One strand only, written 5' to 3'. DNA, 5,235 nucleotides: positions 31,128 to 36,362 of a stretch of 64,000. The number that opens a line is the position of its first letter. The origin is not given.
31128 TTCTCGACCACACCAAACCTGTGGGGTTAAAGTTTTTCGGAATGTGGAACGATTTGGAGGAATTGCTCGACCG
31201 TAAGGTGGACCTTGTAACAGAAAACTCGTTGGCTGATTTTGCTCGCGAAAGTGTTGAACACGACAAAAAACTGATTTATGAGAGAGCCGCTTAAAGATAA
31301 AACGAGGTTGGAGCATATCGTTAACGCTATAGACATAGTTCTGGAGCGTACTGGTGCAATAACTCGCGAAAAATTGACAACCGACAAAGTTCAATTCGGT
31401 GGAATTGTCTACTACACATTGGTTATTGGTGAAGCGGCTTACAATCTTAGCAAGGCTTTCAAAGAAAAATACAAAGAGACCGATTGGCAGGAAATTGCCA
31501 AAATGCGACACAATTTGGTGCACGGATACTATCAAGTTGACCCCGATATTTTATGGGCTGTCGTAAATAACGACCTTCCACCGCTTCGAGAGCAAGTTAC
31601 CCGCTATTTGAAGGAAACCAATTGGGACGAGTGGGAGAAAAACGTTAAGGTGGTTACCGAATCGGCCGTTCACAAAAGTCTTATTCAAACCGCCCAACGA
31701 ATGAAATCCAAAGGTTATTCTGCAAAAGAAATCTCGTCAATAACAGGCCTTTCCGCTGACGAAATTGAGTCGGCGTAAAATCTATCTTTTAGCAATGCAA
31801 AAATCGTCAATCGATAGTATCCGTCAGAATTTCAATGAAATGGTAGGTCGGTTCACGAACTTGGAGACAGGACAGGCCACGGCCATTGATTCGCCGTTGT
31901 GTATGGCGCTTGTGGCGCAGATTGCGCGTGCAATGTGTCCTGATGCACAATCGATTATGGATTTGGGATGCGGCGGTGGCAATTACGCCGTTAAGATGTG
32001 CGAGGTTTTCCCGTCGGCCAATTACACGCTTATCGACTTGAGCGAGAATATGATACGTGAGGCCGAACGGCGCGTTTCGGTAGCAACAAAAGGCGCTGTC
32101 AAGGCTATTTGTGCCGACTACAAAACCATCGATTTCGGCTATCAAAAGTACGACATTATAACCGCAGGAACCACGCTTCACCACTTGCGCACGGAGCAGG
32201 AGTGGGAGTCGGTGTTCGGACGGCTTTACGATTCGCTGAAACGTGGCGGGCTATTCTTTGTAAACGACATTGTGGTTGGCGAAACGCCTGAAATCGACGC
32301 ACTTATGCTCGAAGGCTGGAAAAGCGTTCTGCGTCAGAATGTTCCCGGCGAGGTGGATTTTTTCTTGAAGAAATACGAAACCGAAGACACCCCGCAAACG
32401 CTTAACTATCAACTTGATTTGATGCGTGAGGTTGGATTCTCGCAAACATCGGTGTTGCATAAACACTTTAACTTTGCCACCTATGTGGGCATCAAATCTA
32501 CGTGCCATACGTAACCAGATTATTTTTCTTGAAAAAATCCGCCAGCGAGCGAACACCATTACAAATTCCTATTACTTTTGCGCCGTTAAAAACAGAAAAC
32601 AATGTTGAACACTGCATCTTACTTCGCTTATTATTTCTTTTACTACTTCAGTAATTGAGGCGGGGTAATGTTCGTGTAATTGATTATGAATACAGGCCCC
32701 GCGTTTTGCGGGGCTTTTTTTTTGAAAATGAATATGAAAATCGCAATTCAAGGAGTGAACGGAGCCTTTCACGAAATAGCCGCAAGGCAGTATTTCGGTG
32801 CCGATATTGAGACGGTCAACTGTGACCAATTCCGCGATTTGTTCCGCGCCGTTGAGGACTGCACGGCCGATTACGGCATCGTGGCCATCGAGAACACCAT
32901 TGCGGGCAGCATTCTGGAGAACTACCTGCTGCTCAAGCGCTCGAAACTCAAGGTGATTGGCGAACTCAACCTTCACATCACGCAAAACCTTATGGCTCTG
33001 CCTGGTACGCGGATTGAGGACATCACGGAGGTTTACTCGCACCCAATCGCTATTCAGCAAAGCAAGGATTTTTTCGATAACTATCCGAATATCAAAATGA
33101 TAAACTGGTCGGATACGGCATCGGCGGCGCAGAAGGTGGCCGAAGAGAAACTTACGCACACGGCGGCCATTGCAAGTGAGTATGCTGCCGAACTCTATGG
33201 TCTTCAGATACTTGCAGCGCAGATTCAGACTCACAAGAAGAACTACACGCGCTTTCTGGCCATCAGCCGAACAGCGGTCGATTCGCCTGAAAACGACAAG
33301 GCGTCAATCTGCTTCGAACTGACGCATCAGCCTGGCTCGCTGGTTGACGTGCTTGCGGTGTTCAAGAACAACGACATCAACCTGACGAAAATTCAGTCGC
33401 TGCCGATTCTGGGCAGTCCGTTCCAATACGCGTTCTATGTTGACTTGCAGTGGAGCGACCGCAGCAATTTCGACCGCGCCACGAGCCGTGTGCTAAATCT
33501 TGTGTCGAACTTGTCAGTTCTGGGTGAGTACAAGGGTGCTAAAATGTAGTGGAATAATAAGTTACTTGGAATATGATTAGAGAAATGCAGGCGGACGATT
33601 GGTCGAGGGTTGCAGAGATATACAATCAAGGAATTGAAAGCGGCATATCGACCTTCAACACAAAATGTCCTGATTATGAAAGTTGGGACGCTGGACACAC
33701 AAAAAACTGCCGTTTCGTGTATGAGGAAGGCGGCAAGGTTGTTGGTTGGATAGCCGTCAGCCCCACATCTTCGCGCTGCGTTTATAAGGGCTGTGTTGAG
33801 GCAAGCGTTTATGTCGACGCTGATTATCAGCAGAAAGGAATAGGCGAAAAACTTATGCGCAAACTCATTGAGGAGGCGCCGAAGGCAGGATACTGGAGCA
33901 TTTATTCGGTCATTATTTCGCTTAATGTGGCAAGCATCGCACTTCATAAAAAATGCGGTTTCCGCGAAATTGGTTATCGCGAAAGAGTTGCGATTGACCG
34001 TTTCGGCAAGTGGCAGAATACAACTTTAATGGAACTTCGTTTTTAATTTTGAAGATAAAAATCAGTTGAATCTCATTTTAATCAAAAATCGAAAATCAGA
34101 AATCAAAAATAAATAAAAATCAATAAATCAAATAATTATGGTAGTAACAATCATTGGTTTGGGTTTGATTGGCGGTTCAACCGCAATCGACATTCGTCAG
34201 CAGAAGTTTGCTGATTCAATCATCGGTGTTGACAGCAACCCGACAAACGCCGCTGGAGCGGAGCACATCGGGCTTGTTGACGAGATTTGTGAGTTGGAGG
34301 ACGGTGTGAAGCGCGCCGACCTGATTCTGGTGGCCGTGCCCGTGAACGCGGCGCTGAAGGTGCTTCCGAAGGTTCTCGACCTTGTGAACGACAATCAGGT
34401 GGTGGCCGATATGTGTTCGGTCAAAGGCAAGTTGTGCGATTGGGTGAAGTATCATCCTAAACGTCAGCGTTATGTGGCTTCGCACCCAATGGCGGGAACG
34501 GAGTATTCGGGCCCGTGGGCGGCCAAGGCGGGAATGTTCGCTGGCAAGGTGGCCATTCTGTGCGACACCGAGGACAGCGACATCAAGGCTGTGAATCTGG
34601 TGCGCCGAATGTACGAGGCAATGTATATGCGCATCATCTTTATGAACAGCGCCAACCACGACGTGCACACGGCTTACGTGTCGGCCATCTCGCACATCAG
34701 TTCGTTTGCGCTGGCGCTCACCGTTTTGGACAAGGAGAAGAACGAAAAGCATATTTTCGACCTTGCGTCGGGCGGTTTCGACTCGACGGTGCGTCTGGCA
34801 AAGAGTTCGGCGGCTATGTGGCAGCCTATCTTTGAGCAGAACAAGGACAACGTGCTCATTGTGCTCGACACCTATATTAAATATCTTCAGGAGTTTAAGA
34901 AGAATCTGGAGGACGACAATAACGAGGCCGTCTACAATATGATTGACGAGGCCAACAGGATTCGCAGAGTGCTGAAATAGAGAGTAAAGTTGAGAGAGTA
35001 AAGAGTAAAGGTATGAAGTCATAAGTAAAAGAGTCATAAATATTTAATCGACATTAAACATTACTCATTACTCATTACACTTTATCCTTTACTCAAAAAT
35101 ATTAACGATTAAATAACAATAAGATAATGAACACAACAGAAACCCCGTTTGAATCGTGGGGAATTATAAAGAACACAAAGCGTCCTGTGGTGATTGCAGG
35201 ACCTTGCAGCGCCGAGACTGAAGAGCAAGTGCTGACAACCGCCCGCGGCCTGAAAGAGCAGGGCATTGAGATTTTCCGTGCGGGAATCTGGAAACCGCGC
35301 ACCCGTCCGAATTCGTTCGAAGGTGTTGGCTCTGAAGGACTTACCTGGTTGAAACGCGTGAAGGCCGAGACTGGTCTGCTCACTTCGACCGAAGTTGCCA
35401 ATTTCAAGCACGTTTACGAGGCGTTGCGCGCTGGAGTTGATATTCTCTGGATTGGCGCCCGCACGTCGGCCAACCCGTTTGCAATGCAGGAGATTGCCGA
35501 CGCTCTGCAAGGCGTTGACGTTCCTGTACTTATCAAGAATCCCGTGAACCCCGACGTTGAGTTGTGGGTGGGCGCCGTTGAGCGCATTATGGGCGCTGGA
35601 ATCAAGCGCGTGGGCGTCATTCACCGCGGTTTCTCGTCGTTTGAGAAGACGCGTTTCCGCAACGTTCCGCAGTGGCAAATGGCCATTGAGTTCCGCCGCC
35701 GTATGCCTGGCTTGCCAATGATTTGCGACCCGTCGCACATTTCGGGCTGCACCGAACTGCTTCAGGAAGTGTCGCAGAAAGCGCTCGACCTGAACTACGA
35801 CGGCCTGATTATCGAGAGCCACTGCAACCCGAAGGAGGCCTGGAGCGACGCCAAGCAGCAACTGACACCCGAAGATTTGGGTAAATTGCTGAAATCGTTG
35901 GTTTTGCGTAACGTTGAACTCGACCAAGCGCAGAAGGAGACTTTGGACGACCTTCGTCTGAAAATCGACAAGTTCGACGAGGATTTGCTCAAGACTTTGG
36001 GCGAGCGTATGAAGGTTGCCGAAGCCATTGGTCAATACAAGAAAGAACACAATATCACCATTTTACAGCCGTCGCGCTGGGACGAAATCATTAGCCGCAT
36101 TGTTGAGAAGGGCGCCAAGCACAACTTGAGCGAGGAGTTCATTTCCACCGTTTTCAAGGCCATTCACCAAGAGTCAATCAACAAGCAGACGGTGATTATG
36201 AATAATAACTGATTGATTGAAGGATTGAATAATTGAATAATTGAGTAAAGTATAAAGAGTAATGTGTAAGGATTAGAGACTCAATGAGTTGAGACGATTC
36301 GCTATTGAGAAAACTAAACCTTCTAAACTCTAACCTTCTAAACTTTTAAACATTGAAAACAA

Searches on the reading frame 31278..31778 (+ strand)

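Call 58: search_protein_families(library=pfam, proteins=[window:31278-31778:+], max_evalue=0.00001)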
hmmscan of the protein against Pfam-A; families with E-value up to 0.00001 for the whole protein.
window:31278-31778:+ (166 aa): 1 family
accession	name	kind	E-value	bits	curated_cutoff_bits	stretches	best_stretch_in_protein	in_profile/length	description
PF01934.22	HepT-like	-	1.6e-20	73.4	23.5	1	16-108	3-118/120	Ribonuclease HepT-like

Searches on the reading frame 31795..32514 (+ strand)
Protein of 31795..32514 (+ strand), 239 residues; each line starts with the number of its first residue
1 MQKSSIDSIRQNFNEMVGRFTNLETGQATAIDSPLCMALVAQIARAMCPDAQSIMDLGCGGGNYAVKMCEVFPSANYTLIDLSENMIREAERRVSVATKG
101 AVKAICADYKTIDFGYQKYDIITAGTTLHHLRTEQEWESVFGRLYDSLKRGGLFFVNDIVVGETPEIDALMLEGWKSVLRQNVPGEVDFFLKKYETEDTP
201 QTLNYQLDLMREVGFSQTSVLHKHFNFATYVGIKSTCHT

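Call 58: search_protein_families(library=pfam, proteins=[window:31795-32514:+], max_evalue=0.00001)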
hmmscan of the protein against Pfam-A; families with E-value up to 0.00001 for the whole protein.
window:31795-32514:+ (239 aa): 8 families
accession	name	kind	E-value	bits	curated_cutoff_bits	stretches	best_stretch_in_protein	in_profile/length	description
PF13649.12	Methyltransf_25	-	6.5e-19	68.9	27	1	54-152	1-97/97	Methyltransferase domain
PF08242.18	Methyltransf_12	-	3.4e-16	60.2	30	1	55-154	1-98/98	Methyltransferase domain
PF08241.18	Methyltransf_11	-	9.7e-16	58.6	21.2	1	56-156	2-95/95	Methyltransferase domain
PF13847.12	Methyltransf_31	-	4.3e-14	52.9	27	1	51-165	4-119/145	Methyltransferase domain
PF13489.12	Methyltransf_23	-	9.7e-12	45.4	27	1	38-159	11-119/164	Methyltransferase domain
PF01209.24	Ubie_methyltran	-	3.9e-10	39.9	20.1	1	50-159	47-154/233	ubiE/COQ5 methyltransferase family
PF02353.26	CMAS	-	4.2e-07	30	27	1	52-164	64-172/273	Mycolic acid cyclopropane synthetase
PF00891.24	Methyltransf_2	-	7.5e-07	29.1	22.3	1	51-166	63-174/210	O-methyltransferase domain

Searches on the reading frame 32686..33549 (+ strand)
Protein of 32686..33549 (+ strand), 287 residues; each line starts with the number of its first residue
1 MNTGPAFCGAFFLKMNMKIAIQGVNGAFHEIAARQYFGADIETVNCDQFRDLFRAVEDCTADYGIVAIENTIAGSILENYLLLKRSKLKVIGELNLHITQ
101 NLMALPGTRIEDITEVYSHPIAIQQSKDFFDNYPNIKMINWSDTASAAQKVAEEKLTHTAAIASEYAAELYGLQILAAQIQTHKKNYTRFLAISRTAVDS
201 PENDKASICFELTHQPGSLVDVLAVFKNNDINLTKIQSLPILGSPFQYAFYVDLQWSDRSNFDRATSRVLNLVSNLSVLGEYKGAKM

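Call 58: search_protein_families(library=pfam, proteins=[window:32686-33549:+], max_evalue=0.00001)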
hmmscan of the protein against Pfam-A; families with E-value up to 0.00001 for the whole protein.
window:32686-33549:+ (287 aa): 1 family
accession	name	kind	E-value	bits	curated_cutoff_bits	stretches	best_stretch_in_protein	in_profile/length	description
PF00800.23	PDT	-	1.2e-61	208.2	25.2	1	19-196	1-179/181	Prephenate dehydratase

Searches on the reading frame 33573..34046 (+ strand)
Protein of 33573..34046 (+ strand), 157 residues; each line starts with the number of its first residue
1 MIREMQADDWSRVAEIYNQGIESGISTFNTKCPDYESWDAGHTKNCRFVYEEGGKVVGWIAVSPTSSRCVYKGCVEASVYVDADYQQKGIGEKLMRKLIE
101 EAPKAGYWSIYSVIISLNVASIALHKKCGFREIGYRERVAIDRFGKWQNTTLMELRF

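Call 43: search_protein_families(library=pfam, proteins=[window:33573-34046:+], max_evalue=0.001)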
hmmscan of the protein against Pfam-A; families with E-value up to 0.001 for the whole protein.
window:33573-34046:+ (157 aa): 8 families
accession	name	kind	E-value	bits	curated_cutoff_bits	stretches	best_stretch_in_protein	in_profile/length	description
PF00583.31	Acetyltransf_1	-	1.1e-19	71.2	20.7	1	23-130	11-116/116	Acetyltransferase (GNAT) family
PF13508.13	Acetyltransf_7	-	5.1e-14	52.9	27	1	48-132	6-84/84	Acetyltransferase (GNAT) domain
PF13673.13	Acetyltransf_10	-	4.7e-10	40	23.6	1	22-135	7-112/128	Acetyltransferase (GNAT) domain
PF13420.13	Acetyltransf_4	-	3.3e-09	37.4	24.3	1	44-148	48-151/155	Acetyltransferase (GNAT) domain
PF13302.13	Acetyltransf_3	-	3.5e-07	31.4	25.4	1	38-131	45-138/138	Acetyltransferase (GNAT) domain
PF12746.13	GNAT_acetyltran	-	2.8e-06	27.6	26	1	34-132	146-236/243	GNAT acetyltransferase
PF08445.16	FR47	-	2.2e-05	24.8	22.1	1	78-139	26-86/86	FR47-like protein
PF13527.13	Acetyltransf_9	-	8.7e-05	23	25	1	2-108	2-107/127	Acetyltransferase (GNAT) domain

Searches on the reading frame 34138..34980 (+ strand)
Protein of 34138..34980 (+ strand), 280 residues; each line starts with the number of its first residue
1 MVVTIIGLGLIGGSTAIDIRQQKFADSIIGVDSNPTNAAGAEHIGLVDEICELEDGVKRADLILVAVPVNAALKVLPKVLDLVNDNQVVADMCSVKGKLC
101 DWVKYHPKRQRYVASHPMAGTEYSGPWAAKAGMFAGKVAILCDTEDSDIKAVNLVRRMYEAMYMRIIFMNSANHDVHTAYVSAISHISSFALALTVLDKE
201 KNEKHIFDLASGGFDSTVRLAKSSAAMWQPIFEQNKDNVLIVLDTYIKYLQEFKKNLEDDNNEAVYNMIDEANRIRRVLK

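Call 43: search_protein_families(library=pfam, proteins=[window:34138-34980:+], max_evalue=0.001)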
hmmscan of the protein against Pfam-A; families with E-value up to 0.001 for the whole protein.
window:34138-34980:+ (280 aa): 5 families
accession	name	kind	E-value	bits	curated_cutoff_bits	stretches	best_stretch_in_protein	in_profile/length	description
PF02153.23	PDH_N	-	3.4e-35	121.3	26.5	1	16-167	2-153/154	Prephenate dehydrogenase, nucleotide-binding domain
PF20463.3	PDH_C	-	8.8e-20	71.4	22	1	171-268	2-99/102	Prephenate dehydrogenase, dimerization domain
PF03807.23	F420_oxidored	-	8.7e-06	26.7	21.6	1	3-90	2-89/94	NADP oxidoreductase coenzyme F420-dependent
PF02826.25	2-Hacid_dh_C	-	0.00016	21.5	25.1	1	2-72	38-104/178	D-isomer specific 2-hydroxyacid dehydrogenase, NAD binding domain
PF07991.19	KARI_N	-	0.00065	19.7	20.6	0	3-86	7-88/165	Acetohydroxy acid isomeroreductase, NADPH-binding domain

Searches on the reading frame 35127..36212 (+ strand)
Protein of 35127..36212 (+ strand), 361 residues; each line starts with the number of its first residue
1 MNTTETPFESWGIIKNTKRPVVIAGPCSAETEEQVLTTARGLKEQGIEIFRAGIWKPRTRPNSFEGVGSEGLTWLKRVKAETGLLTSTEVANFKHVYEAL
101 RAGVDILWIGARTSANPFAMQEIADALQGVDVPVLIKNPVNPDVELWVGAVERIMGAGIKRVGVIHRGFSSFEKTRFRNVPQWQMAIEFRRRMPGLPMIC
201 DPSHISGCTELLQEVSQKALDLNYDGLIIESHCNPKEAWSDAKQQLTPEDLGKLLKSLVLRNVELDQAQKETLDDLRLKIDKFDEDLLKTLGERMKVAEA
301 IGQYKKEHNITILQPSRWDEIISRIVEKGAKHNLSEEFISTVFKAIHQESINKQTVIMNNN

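Call 43: search_protein_families(library=pfam, proteins=[window:35127-36212:+], max_evalue=0.001)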
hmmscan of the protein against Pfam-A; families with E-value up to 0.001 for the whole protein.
window:35127-36212:+ (361 aa): 2 families
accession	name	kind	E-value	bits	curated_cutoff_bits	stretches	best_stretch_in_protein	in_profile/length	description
PF00793.26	DAHP_synth_1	-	2.3e-39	135.4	25.5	1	16-256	14-259/270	DAHP synthetase I family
PF01817.26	CM_2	-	1.2e-23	83.6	27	1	276-354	1-79/80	Chorismate mutase type II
